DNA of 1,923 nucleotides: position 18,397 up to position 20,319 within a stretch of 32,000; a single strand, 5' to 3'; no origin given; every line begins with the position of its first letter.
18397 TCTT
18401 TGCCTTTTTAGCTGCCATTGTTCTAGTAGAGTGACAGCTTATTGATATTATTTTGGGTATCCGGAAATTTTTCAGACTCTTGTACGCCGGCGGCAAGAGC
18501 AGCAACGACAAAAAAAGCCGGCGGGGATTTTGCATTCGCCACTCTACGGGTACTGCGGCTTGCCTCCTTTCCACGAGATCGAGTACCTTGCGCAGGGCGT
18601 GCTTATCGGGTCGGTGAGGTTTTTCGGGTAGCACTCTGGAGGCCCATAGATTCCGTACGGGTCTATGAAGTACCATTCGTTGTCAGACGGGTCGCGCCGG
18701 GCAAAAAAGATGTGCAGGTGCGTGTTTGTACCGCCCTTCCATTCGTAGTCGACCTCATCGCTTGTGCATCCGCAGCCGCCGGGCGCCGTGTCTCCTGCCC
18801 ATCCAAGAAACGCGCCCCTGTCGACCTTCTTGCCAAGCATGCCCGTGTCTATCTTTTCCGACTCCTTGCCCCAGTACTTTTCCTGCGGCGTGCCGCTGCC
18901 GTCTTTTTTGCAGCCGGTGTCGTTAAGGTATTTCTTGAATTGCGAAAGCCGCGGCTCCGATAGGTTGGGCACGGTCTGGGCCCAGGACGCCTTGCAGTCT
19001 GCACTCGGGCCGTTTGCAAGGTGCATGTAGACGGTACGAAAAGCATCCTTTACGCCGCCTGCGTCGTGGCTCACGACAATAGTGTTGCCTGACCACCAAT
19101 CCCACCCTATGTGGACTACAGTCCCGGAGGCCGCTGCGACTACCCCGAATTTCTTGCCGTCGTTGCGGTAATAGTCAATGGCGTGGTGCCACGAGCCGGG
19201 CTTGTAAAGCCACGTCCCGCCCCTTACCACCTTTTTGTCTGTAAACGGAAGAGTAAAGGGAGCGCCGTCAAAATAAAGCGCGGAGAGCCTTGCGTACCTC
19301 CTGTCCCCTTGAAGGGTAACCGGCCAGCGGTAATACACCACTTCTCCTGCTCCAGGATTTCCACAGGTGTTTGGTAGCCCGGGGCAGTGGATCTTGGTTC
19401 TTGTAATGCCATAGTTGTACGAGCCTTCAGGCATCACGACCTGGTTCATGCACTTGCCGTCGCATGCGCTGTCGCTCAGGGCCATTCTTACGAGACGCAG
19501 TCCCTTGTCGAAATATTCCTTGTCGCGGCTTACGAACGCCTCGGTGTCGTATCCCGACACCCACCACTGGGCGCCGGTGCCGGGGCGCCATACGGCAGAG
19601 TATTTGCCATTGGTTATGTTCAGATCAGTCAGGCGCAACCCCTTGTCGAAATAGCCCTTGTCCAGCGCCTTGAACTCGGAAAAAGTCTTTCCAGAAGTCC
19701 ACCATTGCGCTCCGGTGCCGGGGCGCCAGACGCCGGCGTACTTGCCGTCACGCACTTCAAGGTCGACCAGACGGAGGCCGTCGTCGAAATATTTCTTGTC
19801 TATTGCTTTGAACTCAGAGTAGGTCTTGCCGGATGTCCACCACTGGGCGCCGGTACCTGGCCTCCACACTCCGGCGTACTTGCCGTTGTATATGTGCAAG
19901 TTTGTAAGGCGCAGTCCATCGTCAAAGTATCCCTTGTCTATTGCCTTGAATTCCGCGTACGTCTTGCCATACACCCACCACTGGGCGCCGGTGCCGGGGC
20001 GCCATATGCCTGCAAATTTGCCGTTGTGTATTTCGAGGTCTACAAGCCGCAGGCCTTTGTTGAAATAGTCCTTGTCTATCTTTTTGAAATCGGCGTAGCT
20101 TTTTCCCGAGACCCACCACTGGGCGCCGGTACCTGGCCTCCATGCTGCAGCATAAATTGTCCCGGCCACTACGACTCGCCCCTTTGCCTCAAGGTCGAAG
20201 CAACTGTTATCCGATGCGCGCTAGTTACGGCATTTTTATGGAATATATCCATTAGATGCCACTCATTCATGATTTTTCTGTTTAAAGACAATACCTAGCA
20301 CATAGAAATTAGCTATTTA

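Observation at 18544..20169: Cysteine-rich M23 metallopeptidase fused to five 46-aa Trp-rich repeats in an archaeal context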

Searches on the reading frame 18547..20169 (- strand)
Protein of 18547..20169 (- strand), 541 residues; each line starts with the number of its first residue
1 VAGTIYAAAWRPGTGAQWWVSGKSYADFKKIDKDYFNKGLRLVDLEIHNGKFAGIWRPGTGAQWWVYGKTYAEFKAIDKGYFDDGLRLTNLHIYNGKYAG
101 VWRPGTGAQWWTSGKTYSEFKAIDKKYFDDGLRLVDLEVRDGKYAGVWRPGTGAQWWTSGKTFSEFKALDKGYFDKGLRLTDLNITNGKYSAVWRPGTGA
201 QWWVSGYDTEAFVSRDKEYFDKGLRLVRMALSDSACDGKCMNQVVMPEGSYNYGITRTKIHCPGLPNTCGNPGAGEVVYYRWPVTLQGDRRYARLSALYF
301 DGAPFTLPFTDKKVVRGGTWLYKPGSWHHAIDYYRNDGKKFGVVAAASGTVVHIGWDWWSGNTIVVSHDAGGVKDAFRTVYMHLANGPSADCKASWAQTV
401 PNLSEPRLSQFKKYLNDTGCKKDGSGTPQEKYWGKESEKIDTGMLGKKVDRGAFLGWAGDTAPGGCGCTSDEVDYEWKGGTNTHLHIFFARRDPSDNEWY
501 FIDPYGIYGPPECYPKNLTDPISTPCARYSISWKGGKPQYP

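Call 3: search_protein_families(library=pfam, proteins=[window:18547-20169:-], max_evalue=1)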
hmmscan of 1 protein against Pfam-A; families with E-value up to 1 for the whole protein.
window:18547-20169:- (541 aa): 2 families
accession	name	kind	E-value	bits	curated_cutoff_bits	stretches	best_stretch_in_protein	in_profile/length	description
PF17660.6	BTRD1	-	4.8e-10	39.6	23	2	24-56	11-47/50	Polyglycine hydrolase-like, structural repeat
PF01551.29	Peptidase_M23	-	6.4e-07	29.9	28.7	1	328-386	3-54/96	Peptidase family M23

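Call 4: search_protein_families(library=ncbifam, proteins=[window:18547-20169:-], max_evalue=1)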
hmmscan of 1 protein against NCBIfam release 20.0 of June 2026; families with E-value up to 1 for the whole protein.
window:18547-20169:- (541 aa): 4 families
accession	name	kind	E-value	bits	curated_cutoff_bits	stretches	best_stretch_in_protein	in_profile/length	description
NF053738.1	S2SprSpoIIQBc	equivalog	4.5e-06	26.4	250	1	329-373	123-166/232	stage II sporulation protein SpoIIQ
NF011718.0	PRK15171.1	equivalog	0.0007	18.8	461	0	134-184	142-191/337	lipopolysaccharide 3-alpha-galactosyltransferase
NF011430.0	PRK14861.1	subfamily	0.053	13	62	0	160-175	34-49/61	twin arginine translocase protein A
NF052530.1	Heli_ShapePgp3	exception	0.42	9.7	300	1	326-384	165-216/270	peptidoglycan metallopeptidase Pgp3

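Call 10: find_homologous_proteins(query=window:18547-20169:-)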
Query window:18547-20169:- (541 aa): 401 proteins with E <= 0.001 among 8000 candidates; the best 120 are listed.
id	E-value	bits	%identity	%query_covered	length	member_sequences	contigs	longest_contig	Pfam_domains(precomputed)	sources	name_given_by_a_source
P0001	0.0e+0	1311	100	100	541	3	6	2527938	PF01551.30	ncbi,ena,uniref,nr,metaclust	ncbi:M23 family metallopeptidase [Nitrososphaera viennensis]|uniref:Uncharacterized protein n=2 Tax=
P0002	1.3e-253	861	65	100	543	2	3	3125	PF01551.30,PF17660.7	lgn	-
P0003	3.3e-232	791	61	100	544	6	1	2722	PF01551.30,PF17660.7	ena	-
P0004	1.1e-231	789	61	100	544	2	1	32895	PF01551.30,PF17660.7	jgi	jgi:hypothetical protein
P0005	2.2e-231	788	60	100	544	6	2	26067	PF01551.30,PF17660.7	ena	-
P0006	1.4e-228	778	61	100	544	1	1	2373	PF01551.30,PF17660.7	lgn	-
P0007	3.5e-228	777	65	91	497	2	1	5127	PF01551.30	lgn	-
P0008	8.6e-227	773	60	100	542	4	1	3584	PF01551.30,PF17660.7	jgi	jgi:hypothetical protein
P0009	7.8e-225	766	60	100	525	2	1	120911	PF01551.30,PF17660.7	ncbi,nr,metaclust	ncbi:hypothetical protein AMR41_19960 [Hapalosiphon sp. MRB220]|nr:hypothetical protein AMR41_19960 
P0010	2.0e-224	765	58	100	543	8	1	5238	PF01551.30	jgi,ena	-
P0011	1.5e-219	749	58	99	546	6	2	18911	PF01551.30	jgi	jgi:hypothetical protein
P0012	4.0e-219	747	58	100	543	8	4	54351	PF01551.30,PF17660.7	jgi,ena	jgi:hypothetical protein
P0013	5.9e-218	743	58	100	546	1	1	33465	PF01551.30,PF17660.7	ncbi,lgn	-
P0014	3.0e-217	741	61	96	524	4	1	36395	PF01551.30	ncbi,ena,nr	ncbi:MAG TPA: M23 family metallopeptidase [Gaiellaceae bacterium]|nr:M23 family metallopeptidase [Ga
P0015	1.6e-215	735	58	100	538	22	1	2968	PF01551.30,PF17660.7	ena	-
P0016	8.0e-208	710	57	100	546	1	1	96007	PF01551.30,PF17660.7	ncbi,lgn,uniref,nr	ncbi:MAG: hypothetical protein JWQ90_3698 [Hydrocarboniphaga sp.]|uniref:M23 family metallopeptidase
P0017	2.4e-207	708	55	100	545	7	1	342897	PF01551.30,PF17660.7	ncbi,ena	-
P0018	1.4e-206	706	57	100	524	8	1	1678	PF01551.30,PF17660.7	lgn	-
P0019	8.0e-206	703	58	100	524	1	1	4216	PF01551.30,PF17660.7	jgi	jgi:hypothetical protein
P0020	1.6e-201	689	56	100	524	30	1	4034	PF01551.30,PF17660.7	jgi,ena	-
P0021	7.0e-200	684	55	100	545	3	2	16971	PF01551.30,PF17660.7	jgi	jgi:hypothetical protein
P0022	2.2e-199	682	55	100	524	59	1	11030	PF01551.30,PF17660.7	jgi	jgi:hypothetical protein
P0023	1.2e-196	673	55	100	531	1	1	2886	PF01551.30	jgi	jgi:hypothetical protein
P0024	2.5e-194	665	56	100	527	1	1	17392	PF01551.30,PF17660.7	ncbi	-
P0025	3.1e-188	645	50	100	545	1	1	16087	PF01551.30,PF17660.7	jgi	jgi:Peptidase family M23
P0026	2.9e-186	639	54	93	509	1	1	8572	PF01551.30,PF17660.7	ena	-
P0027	1.4e-176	607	52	100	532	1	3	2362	PF01551.30,PF17660.7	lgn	-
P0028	5.3e-175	602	51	99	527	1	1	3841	PF01551.30,PF17660.7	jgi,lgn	jgi:hypothetical protein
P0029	1.2e-173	597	52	99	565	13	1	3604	PF13263.13,PF01551.30,PF17660.7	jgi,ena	-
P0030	2.8e-171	589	49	100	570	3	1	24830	PF01551.30,PF17660.7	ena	-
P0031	4.5e-168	579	50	99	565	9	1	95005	PF01551.30,PF17660.7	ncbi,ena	-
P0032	2.1e-163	563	50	99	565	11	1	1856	PF01551.30,PF17660.7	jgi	jgi:hypothetical protein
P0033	2.3e-159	550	50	99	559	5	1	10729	PF13263.13,PF01551.30,PF17660.7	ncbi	-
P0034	5.2e-159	549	63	69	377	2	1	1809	PF01551.30,PF17660.7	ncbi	ncbi:MAG: M23 family metallopeptidase, partial [Bryobacteraceae bacterium]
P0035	1.0e-157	544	48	100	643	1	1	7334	PF01551.30,PF17660.7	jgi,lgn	-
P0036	2.2e-157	543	47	100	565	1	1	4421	PF01551.30,PF17660.7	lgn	-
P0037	6.9e-156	538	70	61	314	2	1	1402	PF01551.30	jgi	jgi:hypothetical protein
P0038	2.0e-153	530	50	99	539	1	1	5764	PF01551.30,PF17660.7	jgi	jgi:polyglycine hydrolase-like protein/peptidase M23-like protein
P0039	4.8e-151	522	49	100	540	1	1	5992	PF13263.13,PF21099.3,PF01551.30,PF17660.7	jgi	-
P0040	4.5e-149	516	45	100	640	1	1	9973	PF01551.30,PF17660.7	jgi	jgi:hypothetical protein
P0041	1.2e-144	501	46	99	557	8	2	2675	PF01551.30,PF17660.7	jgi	jgi:hypothetical protein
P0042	1.9e-144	501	45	100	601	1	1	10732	PF01551.30,PF17660.7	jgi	jgi:hypothetical protein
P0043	7.5e-144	499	44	100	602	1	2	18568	PF01551.30,PF17660.7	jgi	jgi:murein DD-endopeptidase MepM/ murein hydrolase activator NlpD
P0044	4.7e-142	493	45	100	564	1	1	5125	PF01551.30,PF17660.7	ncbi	-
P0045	5.8e-142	492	46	100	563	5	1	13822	PF01551.30,PF17660.7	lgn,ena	-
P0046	3.9e-141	490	46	95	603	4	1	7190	PF01551.30,PF17660.7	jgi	jgi:hypothetical protein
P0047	4.0e-140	486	54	74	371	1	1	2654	PF01551.30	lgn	-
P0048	9.0e-140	485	45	99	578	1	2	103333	PF01551.30,PF17660.7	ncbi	-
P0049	9.9e-140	485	46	100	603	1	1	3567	PF01551.30,PF17660.7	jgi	jgi:hypothetical protein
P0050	2.4e-139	484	47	91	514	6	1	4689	PF01551.30,PF17660.7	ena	-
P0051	2.1e-138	481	46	100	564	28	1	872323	PF01551.30,PF17660.7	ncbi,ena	-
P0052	1.9e-136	474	46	99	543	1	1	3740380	PF01551.30,PF17660.7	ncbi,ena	-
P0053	2.4e-136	474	54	73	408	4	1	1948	PF01551.30,PF17660.7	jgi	jgi:hypothetical protein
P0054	3.1e-136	473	46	100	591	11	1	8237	PF01551.30,PF17660.7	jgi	jgi:Polyglycine hydrolase-like, structural repeat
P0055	4.6e-136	473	44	99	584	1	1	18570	PF01551.30,PF17660.7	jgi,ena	-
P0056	4.9e-136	473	47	99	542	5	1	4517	PF01551.30,PF17660.7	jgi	jgi:hypothetical protein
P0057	1.5e-135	471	45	99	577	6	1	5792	PF01551.30,PF17660.7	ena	-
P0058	5.5e-133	463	64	55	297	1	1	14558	PF01551.30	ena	-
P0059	6.5e-130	453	44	100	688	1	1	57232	PF01551.30,PF18962.8,PF17660.7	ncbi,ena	-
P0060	9.7e-130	452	42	100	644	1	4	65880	PF01551.30,PF17660.7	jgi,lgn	jgi:murein DD-endopeptidase MepM/ murein hydrolase activator NlpD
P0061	4.1e-129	450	42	100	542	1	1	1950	PF01551.30,PF17660.7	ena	-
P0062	5.9e-129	449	46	93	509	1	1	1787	PF01551.30,PF17660.7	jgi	jgi:hypothetical protein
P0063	1.7e-128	448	46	91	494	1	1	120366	PF01551.30,PF17660.7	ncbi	ncbi:MAG: hypothetical protein ACT4OM_08840 [Actinomycetota bacterium]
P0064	1.8e-128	448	44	99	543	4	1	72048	PF01551.30,PF17660.7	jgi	jgi:hypothetical protein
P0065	3.0e-128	447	44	99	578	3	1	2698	PF01551.30,PF17660.7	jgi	jgi:hypothetical protein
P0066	1.1e-127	445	43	100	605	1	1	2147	PF01551.30,PF17660.7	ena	-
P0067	1.6e-127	445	43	100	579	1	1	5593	PF01551.30,PF17660.7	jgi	-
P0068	1.7e-127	445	42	100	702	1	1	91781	PF01551.30,PF18962.8,PF17660.7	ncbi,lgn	-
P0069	3.1e-127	444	42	99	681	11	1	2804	PF01551.30,PF18962.8,PF17660.7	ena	-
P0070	4.0e-127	443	43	100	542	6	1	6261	PF01551.30,PF17660.7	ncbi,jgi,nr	ncbi:MAG TPA: hypothetical protein VKA54_13175 [Gemmatimonadaceae bacterium]|nr:hypothetical protein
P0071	4.9e-127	443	45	91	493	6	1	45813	PF01551.30,PF17660.7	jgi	-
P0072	4.0e-126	440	43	97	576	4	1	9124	PF01551.30,PF17660.7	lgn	-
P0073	3.2e-124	434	48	82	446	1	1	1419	PF01551.30,PF17660.7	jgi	jgi:hypothetical protein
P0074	1.1e-123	432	43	100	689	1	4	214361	PF01551.30,PF18962.8,PF17660.7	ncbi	-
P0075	1.2e-123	432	43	99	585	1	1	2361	PF01551.30,PF17660.7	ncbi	-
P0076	2.3e-123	431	43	100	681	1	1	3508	PF01551.30,PF18962.8,PF17660.7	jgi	jgi:murein DD-endopeptidase MepM/ murein hydrolase activator NlpD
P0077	3.1e-123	431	54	65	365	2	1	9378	PF01551.30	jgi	-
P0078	7.0e-123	429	42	99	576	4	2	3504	PF01551.30,PF17660.7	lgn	-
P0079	9.2e-122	426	42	93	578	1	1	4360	PF01551.30,PF17660.7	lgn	-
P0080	5.2e-121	423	42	100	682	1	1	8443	PF01551.30,PF18962.8,PF17660.7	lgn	-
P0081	6.8e-121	423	40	99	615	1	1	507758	PF01551.30,PF17660.7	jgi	jgi:Bacterial tandem repeat domain 1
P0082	7.6e-121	423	43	93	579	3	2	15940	PF01551.30,PF17660.7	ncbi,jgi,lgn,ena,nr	ncbi:MAG TPA: hypothetical protein VKY89_04150 [Thermoanaerobaculia bacterium]|nr:hypothetical prote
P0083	1.3e-120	422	43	100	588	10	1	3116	PF01551.30,PF17660.7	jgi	-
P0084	2.1e-120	421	39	99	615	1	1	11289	PF01551.30,PF17660.7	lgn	-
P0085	4.4e-120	420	42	100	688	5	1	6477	PF01551.30,PF18962.8,PF17660.7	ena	-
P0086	6.1e-120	420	40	99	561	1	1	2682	PF01551.30,PF17660.7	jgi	jgi:hypothetical protein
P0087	3.2e-119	417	42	100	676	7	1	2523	PF01551.30,PF17660.7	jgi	jgi:hypothetical protein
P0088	7.8e-119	416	42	100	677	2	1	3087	PF01551.30,PF17660.7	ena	-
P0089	1.3e-118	415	42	93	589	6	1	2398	PF01551.30,PF17660.7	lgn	-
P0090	2.4e-118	414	41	93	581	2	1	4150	PF01551.30,PF17660.7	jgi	jgi:murein DD-endopeptidase MepM/ murein hydrolase activator NlpD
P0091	4.5e-118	414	41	100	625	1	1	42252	PF01551.30,PF17660.7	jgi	jgi:murein DD-endopeptidase MepM/ murein hydrolase activator NlpD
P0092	2.0e-117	411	42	99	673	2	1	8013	PF01551.30,PF17660.7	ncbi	-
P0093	2.0e-117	411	41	91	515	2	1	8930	PF01551.30,PF17660.7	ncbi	-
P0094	7.7e-117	409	58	54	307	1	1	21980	PF01551.30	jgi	jgi:hypothetical protein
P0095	1.2e-116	409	42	99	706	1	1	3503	PF01551.30,PF17660.7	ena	-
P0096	1.3e-115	405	40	100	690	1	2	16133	PF01551.30,PF18962.8,PF17660.7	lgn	-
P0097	1.6e-115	405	42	99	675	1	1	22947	PF01551.30,PF17660.7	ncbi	-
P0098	2.4e-115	405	41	100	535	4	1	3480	PF01551.30,PF17660.7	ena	-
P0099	2.5e-115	404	43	99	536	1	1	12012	PF01551.30,PF17660.7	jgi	jgi:hypothetical protein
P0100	1.0e-114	402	42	99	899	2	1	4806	PF02412.24,PF01551.30,PF17660.7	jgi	jgi:hypothetical protein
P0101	1.4e-114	402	40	100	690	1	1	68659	PF01551.30,PF18962.8,PF17660.7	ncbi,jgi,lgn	-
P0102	7.2e-113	396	59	54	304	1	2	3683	PF01551.30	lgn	-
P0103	1.4e-112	395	43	93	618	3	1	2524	PF01551.30,PF17660.7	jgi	jgi:hypothetical protein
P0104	7.2e-112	393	42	100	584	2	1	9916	PF01551.30,PF17660.7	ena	-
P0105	1.1e-111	392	40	100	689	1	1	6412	PF01551.30,PF18962.8,PF17660.7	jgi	jgi:murein DD-endopeptidase MepM/ murein hydrolase activator NlpD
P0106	8.4e-111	389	40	99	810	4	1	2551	PF01551.30,PF17660.7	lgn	-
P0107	4.6e-110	387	38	100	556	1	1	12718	PF01551.30,PF17660.7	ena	-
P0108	6.6e-110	387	47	76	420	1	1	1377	PF01551.30,PF17660.7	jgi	jgi:hypothetical protein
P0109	6.9e-110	386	46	76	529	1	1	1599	PF01551.30,PF17660.7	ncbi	ncbi:MAG: hypothetical protein ACREN5_10325, partial [Gemmatimonadales bacterium]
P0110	7.2e-110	386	40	99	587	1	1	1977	PF01551.30,PF17660.7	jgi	jgi:hypothetical protein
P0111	1.0e-109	386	40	99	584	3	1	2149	PF01551.30,PF17660.7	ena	-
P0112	1.3e-109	386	44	100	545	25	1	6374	PF01551.30,PF17660.7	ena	-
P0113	2.2e-109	385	41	99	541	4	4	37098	PF01551.30,PF17660.7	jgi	jgi:Bacterial tandem repeat domain 1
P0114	3.1e-109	384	40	99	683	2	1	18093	PF01551.30,PF17660.7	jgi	-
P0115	6.7e-109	383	40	93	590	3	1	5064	PF01551.30,PF17660.7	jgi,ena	-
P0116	7.5e-109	383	49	82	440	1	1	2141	PF01551.30,PF17660.7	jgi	jgi:murein DD-endopeptidase MepM/ murein hydrolase activator NlpD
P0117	8.3e-109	383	43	100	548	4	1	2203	PF01551.30,PF17660.7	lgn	-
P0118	1.2e-108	382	40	96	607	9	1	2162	PF01551.30,PF17660.7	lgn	-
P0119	1.1e-107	379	41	100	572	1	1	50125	PF01551.30,PF17660.7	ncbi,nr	ncbi:MAG: hypothetical protein M1839_003573 [Geoglossum umbratile]|nr:MAG: hypothetical protein M183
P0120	4.0e-107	377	40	100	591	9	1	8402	PF01551.30,PF17660.7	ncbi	-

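Call 13: search_solved_structures(query=window:18547-20169:-, max_evalue=1, show_alignments=3)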
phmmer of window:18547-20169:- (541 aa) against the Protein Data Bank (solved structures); distinct sequences matched with E-value up to 1: 5.
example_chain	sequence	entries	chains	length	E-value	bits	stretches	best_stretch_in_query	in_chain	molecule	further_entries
3uz0_B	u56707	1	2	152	0.38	12.3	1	328-383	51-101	Stage II sporulation protein Q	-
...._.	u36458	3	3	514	0.54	11.8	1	198-268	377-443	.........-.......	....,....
4urr_A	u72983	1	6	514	0.54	11.8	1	198-268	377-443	BIFUNCTIONAL TAIL PROTEIN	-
7sg7_A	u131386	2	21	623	0.7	11.5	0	198-268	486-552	Gene 14 protein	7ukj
3tuf_B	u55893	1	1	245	0.82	11.2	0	328-383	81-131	Stage II sporulation protein Q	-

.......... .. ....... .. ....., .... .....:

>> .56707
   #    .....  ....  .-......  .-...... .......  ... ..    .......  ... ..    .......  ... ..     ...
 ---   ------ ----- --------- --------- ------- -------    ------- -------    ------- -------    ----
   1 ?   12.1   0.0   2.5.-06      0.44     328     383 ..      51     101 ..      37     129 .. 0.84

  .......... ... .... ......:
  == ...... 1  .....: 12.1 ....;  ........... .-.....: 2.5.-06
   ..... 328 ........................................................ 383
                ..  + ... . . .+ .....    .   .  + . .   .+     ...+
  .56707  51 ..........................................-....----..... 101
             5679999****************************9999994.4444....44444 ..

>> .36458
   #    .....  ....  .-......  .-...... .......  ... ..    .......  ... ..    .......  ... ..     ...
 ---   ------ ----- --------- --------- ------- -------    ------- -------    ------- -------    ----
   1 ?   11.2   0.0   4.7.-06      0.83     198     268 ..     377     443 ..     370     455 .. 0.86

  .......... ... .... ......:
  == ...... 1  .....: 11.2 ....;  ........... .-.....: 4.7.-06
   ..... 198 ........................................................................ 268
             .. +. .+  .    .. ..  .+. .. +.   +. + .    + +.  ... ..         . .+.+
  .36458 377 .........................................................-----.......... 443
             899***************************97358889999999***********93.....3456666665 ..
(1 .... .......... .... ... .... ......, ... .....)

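Call 15: find_encoding_contigs(protein=P0004, flank=10000, max_places=2)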
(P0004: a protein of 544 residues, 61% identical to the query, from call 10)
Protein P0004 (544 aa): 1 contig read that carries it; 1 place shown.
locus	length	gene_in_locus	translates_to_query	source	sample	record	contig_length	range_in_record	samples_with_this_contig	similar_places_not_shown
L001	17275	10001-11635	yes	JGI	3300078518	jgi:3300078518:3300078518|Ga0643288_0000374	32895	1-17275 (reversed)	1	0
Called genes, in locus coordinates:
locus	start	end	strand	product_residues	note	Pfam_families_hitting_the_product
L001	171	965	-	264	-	PF01936:NYN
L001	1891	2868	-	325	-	PF13360:PQQ_2 (weak)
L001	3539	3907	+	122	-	-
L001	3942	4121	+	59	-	-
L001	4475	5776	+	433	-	PF01555:N6_N4_Mtase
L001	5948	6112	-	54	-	-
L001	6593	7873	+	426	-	PF07690:MFS_1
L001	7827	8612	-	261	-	PF00378:ECH_1, PF16113:ECH_2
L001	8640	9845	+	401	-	PF02515:CoA_transf_3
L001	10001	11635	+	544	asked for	PF17660:BTRD1 (faint), PF01551:Peptidase_M23 (weak)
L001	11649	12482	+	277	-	PF05175:MTS (weak), PF13649:Methyltransf_25 (weak)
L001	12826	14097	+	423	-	PF00375:SDF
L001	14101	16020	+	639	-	-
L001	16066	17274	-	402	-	?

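Call 16: find_encoding_contigs(protein=P0005, flank=10000, max_places=2)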
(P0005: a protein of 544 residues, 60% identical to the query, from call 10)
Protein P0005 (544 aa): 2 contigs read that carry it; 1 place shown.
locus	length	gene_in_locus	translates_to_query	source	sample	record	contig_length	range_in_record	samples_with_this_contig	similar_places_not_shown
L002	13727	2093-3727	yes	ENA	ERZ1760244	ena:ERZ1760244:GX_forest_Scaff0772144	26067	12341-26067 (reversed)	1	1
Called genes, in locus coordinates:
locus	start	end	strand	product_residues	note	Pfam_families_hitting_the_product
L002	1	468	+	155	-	?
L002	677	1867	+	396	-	PF00999:Na_H_Exchanger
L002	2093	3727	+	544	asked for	PF17660:BTRD1 (faint), PF01551:Peptidase_M23 (weak)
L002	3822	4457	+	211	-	PF00440:TetR_N, PF16925:TetR_C_13, PF21993:TetR_C_13_2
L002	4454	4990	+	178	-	PF08327:AHSA1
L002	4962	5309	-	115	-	-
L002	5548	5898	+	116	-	PF01022:HTH_5, PF12840:HTH_20, PF13412:HTH_24 (weak)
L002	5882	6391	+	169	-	PF10604:Polyketide_cyc2 (weak), PF08327:AHSA1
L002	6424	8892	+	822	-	PF12704:MacB_PCD, PF02687:FtsX, PF12704:MacB_PCD, PF02687:FtsX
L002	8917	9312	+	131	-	-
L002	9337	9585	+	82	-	PF04226:Transgly_assoc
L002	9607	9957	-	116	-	PF12836:HHH_3, PF00633:HHH (faint)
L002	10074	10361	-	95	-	-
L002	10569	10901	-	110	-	PF00092:VWA (weak), PF13519:VWA_2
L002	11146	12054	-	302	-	-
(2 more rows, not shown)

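Call 17: find_encoding_contigs(protein=P0007, flank=5000, max_places=2)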
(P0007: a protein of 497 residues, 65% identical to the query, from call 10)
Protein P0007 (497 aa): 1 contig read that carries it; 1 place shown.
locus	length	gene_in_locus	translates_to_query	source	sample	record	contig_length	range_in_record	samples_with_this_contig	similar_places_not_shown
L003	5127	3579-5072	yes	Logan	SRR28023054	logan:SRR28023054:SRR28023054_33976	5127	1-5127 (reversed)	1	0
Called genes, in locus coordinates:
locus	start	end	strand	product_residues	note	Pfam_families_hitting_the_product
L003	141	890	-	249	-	PF02585:PIG-L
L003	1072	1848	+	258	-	PF23023:Anti-Pycsar_Apyc1, PF00753:Lactamase_B, PF12706:Lactamase_B_2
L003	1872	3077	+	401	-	PF23226:Exo_endo_phos_PGAP2IP, PF03372:Exo_endo_phos, PF11518:DUF3221 (weak)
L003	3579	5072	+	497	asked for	PF01551:Peptidase_M23 (weak)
